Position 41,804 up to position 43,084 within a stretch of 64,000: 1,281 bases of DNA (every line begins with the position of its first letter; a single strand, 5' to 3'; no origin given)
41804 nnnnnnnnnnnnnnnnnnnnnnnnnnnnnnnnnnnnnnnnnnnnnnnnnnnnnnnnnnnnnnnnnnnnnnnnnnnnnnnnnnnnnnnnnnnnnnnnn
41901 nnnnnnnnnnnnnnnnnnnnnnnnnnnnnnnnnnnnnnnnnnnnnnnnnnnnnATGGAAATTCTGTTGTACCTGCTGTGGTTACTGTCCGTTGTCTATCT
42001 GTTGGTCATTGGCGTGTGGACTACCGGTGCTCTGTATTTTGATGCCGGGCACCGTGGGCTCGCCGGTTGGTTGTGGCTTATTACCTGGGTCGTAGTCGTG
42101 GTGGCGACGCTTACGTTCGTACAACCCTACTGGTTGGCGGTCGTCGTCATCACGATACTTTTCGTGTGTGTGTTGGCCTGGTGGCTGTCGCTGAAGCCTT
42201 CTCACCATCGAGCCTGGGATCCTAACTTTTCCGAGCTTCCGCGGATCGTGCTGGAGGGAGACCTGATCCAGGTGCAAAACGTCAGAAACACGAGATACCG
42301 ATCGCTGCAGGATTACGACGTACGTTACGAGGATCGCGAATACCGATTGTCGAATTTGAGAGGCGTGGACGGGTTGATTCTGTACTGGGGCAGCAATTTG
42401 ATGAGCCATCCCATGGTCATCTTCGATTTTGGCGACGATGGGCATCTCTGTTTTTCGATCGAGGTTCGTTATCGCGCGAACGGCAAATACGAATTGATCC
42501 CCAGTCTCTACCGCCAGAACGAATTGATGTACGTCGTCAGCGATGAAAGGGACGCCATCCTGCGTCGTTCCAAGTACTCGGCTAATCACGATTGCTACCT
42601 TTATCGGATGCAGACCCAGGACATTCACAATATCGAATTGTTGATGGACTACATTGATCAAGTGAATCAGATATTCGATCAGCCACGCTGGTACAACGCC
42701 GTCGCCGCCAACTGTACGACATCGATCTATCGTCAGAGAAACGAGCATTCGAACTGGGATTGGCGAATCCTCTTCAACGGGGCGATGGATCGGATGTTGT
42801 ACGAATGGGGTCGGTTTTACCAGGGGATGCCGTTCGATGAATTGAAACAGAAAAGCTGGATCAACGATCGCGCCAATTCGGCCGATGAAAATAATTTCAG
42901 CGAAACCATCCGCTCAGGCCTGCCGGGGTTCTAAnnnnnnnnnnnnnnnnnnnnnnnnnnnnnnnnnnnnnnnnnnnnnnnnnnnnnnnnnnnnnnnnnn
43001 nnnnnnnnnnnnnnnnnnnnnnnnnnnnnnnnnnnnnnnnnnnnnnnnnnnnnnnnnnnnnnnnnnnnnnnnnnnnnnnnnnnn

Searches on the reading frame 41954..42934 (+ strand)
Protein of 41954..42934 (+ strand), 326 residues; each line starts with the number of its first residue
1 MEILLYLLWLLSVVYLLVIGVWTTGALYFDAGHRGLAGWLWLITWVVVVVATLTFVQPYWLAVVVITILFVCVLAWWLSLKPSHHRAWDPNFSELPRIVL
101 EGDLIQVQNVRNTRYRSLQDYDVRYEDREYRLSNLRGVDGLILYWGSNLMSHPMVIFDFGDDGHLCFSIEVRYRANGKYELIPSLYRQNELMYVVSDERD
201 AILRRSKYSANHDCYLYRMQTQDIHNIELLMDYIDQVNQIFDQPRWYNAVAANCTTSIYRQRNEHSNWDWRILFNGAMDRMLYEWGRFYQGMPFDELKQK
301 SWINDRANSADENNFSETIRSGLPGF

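Call 8: search_protein_families(library=pfam, proteins=[window:41954-42934:+])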
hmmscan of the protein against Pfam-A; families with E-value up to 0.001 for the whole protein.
window:41954-42934:+ (326 aa): 1 family
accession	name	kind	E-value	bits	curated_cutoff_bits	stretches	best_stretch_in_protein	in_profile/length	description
PF13387.12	Lnb_N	-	3.3e-18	66.3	22.2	1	123-260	3-146/175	Lnb N-terminal periplasmic domain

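Call 12: find_homologous_proteins(query=window:41954-42934:+)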
Query window:41954-42934:+ (326 aa): 1248 proteins with E <= 0.001 among 2545 candidates; the best 120 are listed.
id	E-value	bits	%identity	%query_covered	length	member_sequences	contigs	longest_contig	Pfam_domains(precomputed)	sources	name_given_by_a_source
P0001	2.9e-224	761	100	100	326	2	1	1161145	PF13387.13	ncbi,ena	-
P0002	1.1e-133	464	60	100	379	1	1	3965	PF13387.13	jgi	jgi:hypothetical protein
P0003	2.2e-133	463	60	100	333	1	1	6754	PF13387.13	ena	-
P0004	3.0e-133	462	61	99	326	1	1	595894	PF13387.13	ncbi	-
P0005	1.4e-132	460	61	94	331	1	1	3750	PF13387.13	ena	-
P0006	2.9e-127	442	59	95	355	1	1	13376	PF13387.13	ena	-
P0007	7.5e-127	441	60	99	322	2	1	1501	PF13387.13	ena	-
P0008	4.4e-126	439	56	100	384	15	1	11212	PF13387.13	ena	-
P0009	1.6e-123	430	56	100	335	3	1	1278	PF13387.13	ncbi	-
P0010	2.5e-122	426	56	100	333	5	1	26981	PF13387.13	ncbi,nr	ncbi:MAG: DUF4105 domain-containing protein [Planctomycetota bacterium]|nr:DUF4105 domain-containing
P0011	4.7e-122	425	56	99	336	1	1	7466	PF13387.13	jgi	jgi:hypothetical protein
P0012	9.2e-121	421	57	99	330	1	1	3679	PF13387.13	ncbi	-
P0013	5.8e-119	415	60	94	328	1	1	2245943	PF13387.13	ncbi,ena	-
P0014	8.1e-119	415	56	96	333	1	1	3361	PF13387.13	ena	-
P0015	5.2e-118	412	53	100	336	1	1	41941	PF13387.13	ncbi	-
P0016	1.1e-116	408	55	97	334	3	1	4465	PF13387.13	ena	-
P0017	6.6e-116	405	53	95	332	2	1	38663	PF13387.13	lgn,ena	-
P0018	5.4e-115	402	56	94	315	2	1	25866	PF13387.13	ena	-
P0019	2.0e-114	400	54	98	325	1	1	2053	PF13387.13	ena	-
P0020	1.5e-113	397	54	97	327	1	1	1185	PF13387.13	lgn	-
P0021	3.4e-113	396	51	97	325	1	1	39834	PF13387.13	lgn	-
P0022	6.4e-113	395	64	79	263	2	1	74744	PF13387.13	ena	-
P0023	2.3e-111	390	52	99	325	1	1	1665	PF13387.13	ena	-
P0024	3.1e-111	390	52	99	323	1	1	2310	PF13387.13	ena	-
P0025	5.2e-111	389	52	98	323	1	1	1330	PF13387.13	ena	-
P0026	1.3e-109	384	49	99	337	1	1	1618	PF13387.13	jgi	jgi:hypothetical protein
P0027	3.4e-109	383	50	99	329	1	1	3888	PF13387.13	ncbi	ncbi:MAG: DUF4105 domain-containing protein [Pirellulaceae bacterium]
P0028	1.1e-107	378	51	99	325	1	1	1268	PF13387.13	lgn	-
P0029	1.3e-107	378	53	98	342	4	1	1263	PF13387.13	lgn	-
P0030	2.1e-107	377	52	95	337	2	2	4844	PF13387.13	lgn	-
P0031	1.7e-106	374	50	95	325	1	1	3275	PF13387.13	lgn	-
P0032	2.8e-106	373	54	94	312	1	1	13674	PF13387.13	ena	-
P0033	7.8e-106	372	51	96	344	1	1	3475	PF13387.13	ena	-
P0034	1.1e-105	372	53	98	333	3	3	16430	PF13387.13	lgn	-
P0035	1.1e-105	372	50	99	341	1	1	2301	PF13387.13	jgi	jgi:hypothetical protein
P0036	2.3e-105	370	52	98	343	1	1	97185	PF13387.13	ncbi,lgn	-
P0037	8.2e-105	369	50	92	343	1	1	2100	PF13387.13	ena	-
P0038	1.0e-104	368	50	100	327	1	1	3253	PF13387.13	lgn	-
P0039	1.2e-104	368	50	97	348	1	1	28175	PF13387.13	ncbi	-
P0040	2.7e-104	367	49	98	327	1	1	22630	PF13387.13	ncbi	-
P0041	1.2e-103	365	48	99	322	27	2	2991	PF13387.13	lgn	-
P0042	2.6e-103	364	52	97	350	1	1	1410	PF13387.13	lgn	-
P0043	3.1e-103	363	50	100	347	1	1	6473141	PF13387.13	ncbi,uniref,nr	ncbi:lipoprotein N-acyltransferase Lnb domain-containing protein [Bythopirellula goksoeyrii]|uniref:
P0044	4.0e-103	363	50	97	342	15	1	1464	PF13387.13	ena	-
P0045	4.1e-103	363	49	96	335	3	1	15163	PF13387.13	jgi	-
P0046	6.5e-103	362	51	98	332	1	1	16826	PF13387.13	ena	-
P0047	8.0e-103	362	51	97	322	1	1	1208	PF13387.13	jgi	jgi:hypothetical protein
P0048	1.0e-102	362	51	95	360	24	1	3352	PF13387.13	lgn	-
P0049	1.4e-102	361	50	98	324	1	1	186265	PF13387.13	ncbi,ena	-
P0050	2.4e-102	361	49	99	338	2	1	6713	PF13387.13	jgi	-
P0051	4.0e-102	360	50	97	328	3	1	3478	PF13387.13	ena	-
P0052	2.8e-101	357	50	100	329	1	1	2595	PF13387.13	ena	-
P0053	1.1e-100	355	50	94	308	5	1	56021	PF13387.13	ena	-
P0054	1.5e-100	355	49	100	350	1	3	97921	PF13567.12,PF13387.13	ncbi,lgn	-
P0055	1.5e-100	355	50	94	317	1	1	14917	PF13387.13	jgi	jgi:uncharacterized protein DUF4105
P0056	3.4e-100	353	48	98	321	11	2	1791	PF13387.13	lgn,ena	-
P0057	4.6e-100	353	50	94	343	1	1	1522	PF13387.13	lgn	-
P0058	7.4e-100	352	47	98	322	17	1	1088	PF13387.13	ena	-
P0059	1.2e-99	352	49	97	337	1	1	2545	PF13387.13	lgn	-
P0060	1.4e-99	351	48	100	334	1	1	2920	PF13387.13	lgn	-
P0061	1.4e-99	351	49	98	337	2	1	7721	PF13387.13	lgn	-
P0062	4.7e-99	350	49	100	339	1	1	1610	PF13387.13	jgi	jgi:hypothetical protein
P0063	5.3e-99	350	48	98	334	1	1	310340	PF13387.13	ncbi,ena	-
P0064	7.4e-99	349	48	98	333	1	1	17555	PF13387.13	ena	-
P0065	9.0e-99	349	48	98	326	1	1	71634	PF13387.13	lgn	-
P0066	1.4e-98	348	48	97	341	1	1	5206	PF13387.13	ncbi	ncbi:MAG: DUF4105 domain-containing protein [Planctomycetota bacterium]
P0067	1.8e-98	348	48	97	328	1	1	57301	PF13387.13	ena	-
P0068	2.5e-98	347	47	100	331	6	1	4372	PF13387.13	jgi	jgi:hypothetical protein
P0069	3.8e-98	347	47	100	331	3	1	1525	PF13387.13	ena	-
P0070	4.7e-98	346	50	94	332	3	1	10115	PF13387.13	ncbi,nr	ncbi:MAG: DUF4105 domain-containing protein [Mariniblastus sp.]|nr:DUF4105 domain-containing protein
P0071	1.0e-97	345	47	98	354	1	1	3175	PF13387.13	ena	-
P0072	2.7e-97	344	48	99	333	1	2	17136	PF13387.13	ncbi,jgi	-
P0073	4.2e-97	343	47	100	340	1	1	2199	PF13387.13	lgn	-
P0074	4.3e-97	343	48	95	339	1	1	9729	PF13387.13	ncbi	-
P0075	5.3e-97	343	47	96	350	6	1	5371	PF13387.13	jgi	jgi:hypothetical protein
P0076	8.5e-97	342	49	98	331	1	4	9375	PF13387.13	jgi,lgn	-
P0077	1.3e-96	342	49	98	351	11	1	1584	PF13387.13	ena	-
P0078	2.1e-96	341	47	98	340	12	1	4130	PF13387.13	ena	-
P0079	5.3e-96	340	49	98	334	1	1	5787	PF13387.13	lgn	-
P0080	6.1e-96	339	48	98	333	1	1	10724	PF13387.13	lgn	-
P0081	7.0e-96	339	47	100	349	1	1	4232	PF13387.13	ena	-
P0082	7.4e-96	339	46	100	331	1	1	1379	PF13387.13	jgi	jgi:hypothetical protein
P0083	1.1e-95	339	47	97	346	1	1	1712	PF13567.12,PF13387.13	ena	-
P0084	1.4e-95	338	44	99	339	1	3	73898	PF13387.13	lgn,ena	-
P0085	1.5e-95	338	48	95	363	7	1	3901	PF13387.13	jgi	jgi:hypothetical protein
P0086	1.6e-95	338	46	98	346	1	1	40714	PF13387.13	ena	-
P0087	1.8e-95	338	47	98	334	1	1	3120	PF13387.13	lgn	-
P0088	2.8e-95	337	47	95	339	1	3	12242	PF13387.13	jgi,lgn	jgi:hypothetical protein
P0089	3.3e-95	337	48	98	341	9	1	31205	PF13387.13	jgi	jgi:hypothetical protein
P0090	4.7e-95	337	47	95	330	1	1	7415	PF13387.13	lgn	-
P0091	5.2e-95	336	47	97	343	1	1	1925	PF13387.13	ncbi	-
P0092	5.4e-95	336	49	98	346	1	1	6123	PF13387.13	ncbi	ncbi:MAG: DUF4105 domain-containing protein [Planctomycetota bacterium]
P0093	1.6e-94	335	47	98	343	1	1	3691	PF13387.13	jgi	jgi:hypothetical protein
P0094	2.3e-94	334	46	95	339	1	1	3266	PF13387.13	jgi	jgi:hypothetical protein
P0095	3.2e-94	334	47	94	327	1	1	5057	PF13387.13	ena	-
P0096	3.2e-94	334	47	100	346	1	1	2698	PF13387.13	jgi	jgi:hypothetical protein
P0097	4.7e-94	333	45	95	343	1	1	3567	PF13387.13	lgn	-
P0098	6.4e-94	333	49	95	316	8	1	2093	PF13387.13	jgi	jgi:hypothetical protein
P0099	7.4e-94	333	47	98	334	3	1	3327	PF13387.13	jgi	jgi:hypothetical protein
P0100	8.3e-94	332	47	97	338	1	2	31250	PF13387.13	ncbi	-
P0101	9.1e-94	332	49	95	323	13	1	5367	PF13387.13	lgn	-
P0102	1.2e-93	332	48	97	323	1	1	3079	PF13387.13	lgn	-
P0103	1.3e-93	332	52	85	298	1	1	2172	PF13387.13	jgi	jgi:hypothetical protein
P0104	1.6e-93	331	48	91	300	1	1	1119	PF13387.13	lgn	-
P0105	2.2e-93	331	48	94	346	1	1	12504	PF13387.13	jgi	jgi:hypothetical protein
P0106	2.4e-93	331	45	96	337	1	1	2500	PF13387.13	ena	-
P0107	2.5e-93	331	46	97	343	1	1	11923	PF13387.13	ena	-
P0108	3.1e-93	331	45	96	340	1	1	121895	PF13387.13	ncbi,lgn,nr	ncbi:MAG: DUF4105 domain-containing protein [Planctomycetaceae bacterium]|nr:DUF4105 domain-containi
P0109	5.2e-93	330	47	98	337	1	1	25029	PF13387.13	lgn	-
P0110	6.7e-93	329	47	98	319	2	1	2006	PF13387.13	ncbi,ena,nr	ncbi:MAG TPA: DUF4105 domain-containing protein [Lacipirellulaceae bacterium]|nr:DUF4105 domain-cont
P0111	8.7e-93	329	45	98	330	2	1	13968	PF13387.13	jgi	jgi:hypothetical protein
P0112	1.0e-92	329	46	98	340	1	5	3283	PF13387.13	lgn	-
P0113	1.8e-92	328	48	97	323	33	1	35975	PF13387.13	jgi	jgi:hypothetical protein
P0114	2.0e-92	328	47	97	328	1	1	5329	PF13387.13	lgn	-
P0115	2.5e-92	328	46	98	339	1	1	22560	PF13387.13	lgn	-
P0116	3.5e-92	327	47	99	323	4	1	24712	PF13387.13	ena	-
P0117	3.7e-92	327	48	97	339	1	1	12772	PF13387.13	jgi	jgi:hypothetical protein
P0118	5.1e-92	327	46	96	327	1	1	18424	PF13387.13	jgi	jgi:hypothetical protein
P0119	5.6e-92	326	46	98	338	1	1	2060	PF13387.13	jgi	jgi:hypothetical protein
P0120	1.1e-91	325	47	98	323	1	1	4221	PF13387.13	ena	-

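Call 13: find_encoding_contigs(protein=window:41954-42934:+, flank=3000, max_places=6)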
Protein window:41954-42934:+ (326 aa): no gene with exactly this product is on record in the collection.

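Call 14: find_encoding_contigs(protein=P0001, flank=3000, max_places=3)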
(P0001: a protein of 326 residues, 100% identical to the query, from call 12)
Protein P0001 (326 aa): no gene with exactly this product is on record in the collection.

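Call 15: find_encoding_contigs(protein=P0004, flank=4000, max_places=3)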
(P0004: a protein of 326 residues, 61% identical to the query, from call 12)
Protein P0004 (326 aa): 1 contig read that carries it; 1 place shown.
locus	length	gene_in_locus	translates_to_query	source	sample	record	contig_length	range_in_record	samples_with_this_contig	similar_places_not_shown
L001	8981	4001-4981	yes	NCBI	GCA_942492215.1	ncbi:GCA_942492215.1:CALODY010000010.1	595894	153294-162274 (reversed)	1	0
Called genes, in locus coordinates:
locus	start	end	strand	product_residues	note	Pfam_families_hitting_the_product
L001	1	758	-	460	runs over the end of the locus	PF01569:PAP2 (weak)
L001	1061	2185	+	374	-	PF08545:ACP_syn_III (weak), PF08541:ACP_syn_III_C (weak)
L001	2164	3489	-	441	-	PF08557:Lipid_DES (weak), PF00487:FA_desaturase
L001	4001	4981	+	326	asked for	PF13387:Lnb_N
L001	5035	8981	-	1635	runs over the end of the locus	PF01011:PQQ (faint), PF13360:PQQ_2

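Call 16: find_encoding_contigs(protein=P0013, flank=4000, max_places=3)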
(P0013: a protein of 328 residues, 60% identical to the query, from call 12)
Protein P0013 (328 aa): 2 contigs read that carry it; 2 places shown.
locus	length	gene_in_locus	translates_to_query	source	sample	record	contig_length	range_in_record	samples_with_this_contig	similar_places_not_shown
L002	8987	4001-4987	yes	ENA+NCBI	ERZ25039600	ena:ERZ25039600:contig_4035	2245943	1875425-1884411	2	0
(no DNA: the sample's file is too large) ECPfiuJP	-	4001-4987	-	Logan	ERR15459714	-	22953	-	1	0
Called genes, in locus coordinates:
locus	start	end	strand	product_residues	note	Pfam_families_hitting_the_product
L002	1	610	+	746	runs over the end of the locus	PF00375:SDF, PF00497:SBP_bac_3 (weak)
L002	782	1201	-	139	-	-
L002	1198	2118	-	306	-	PF13577:SnoaL_4, PF12680:SnoaL_2, PF13474:SnoaL_3, PF14534:DUF4440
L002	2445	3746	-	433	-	PF03349:Toluene_X (weak)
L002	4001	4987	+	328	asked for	PF13387:Lnb_N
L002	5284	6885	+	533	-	PF01645:Glu_synthase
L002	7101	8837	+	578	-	PF04389:Peptidase_M28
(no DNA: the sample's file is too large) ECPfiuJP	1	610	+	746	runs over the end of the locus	PF00375:SDF, PF00497:SBP_bac_3 (weak)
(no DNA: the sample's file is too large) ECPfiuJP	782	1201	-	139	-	-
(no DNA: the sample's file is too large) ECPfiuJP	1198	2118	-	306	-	PF13577:SnoaL_4, PF12680:SnoaL_2, PF13474:SnoaL_3, PF14534:DUF4440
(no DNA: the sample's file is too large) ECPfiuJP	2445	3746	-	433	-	PF03349:Toluene_X (weak)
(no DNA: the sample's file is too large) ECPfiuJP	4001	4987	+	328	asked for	PF13387:Lnb_N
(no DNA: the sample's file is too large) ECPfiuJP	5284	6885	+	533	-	PF01645:Glu_synthase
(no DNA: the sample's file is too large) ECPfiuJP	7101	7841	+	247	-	?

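Call 30: list_cluster_members(proteins=[P0001])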
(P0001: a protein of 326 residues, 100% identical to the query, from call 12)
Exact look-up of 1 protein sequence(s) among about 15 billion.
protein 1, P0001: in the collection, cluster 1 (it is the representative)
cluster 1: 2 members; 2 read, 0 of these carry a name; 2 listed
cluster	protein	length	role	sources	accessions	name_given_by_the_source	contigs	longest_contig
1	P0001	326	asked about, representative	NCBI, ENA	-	-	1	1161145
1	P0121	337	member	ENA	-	-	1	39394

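Call 31: find_encoding_contigs(protein=P0121, flank=10000, max_places=5)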
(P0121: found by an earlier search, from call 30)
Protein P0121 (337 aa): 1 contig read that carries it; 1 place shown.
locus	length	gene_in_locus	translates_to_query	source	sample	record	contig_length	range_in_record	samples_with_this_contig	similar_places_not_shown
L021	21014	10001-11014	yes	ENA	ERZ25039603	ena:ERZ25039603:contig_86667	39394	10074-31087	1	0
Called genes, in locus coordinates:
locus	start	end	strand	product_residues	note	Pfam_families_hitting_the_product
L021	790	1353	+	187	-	-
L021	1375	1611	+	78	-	-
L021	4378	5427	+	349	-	PF08541:ACP_syn_III_C (weak)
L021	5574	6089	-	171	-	-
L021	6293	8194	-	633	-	PF03600:CitMHS, PF02080:TrkA_C, PF06808:DctM (weak), PF00939:Na_sulph_symp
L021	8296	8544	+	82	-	-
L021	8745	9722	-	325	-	PF00389:2-Hacid_dh, PF02826:2-Hacid_dh_C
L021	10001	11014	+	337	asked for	PF13387:Lnb_N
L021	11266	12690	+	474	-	PF13396:PLDc_N (weak), PF13091:PLDc_2, PF00614:PLDc (weak), PF13091:PLDc_2, PF00614:PLDc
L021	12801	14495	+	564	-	PF07596:SBP_bac_10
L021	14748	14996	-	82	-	-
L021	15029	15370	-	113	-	-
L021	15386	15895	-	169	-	-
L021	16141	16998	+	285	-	-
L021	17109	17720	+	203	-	PF04542:Sigma70_r2, PF08281:Sigma70_r4_2, PF04545:Sigma70_r4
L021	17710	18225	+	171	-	-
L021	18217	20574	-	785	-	PF01636:APH, PF00202:Aminotran_3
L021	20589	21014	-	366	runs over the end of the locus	PF13439:Glyco_transf_4, PF13579:Glyco_trans_4_4, PF00534:Glycos_transf_1, PF13692:Glyco_trans_1_4, PF20706:GT4-conflict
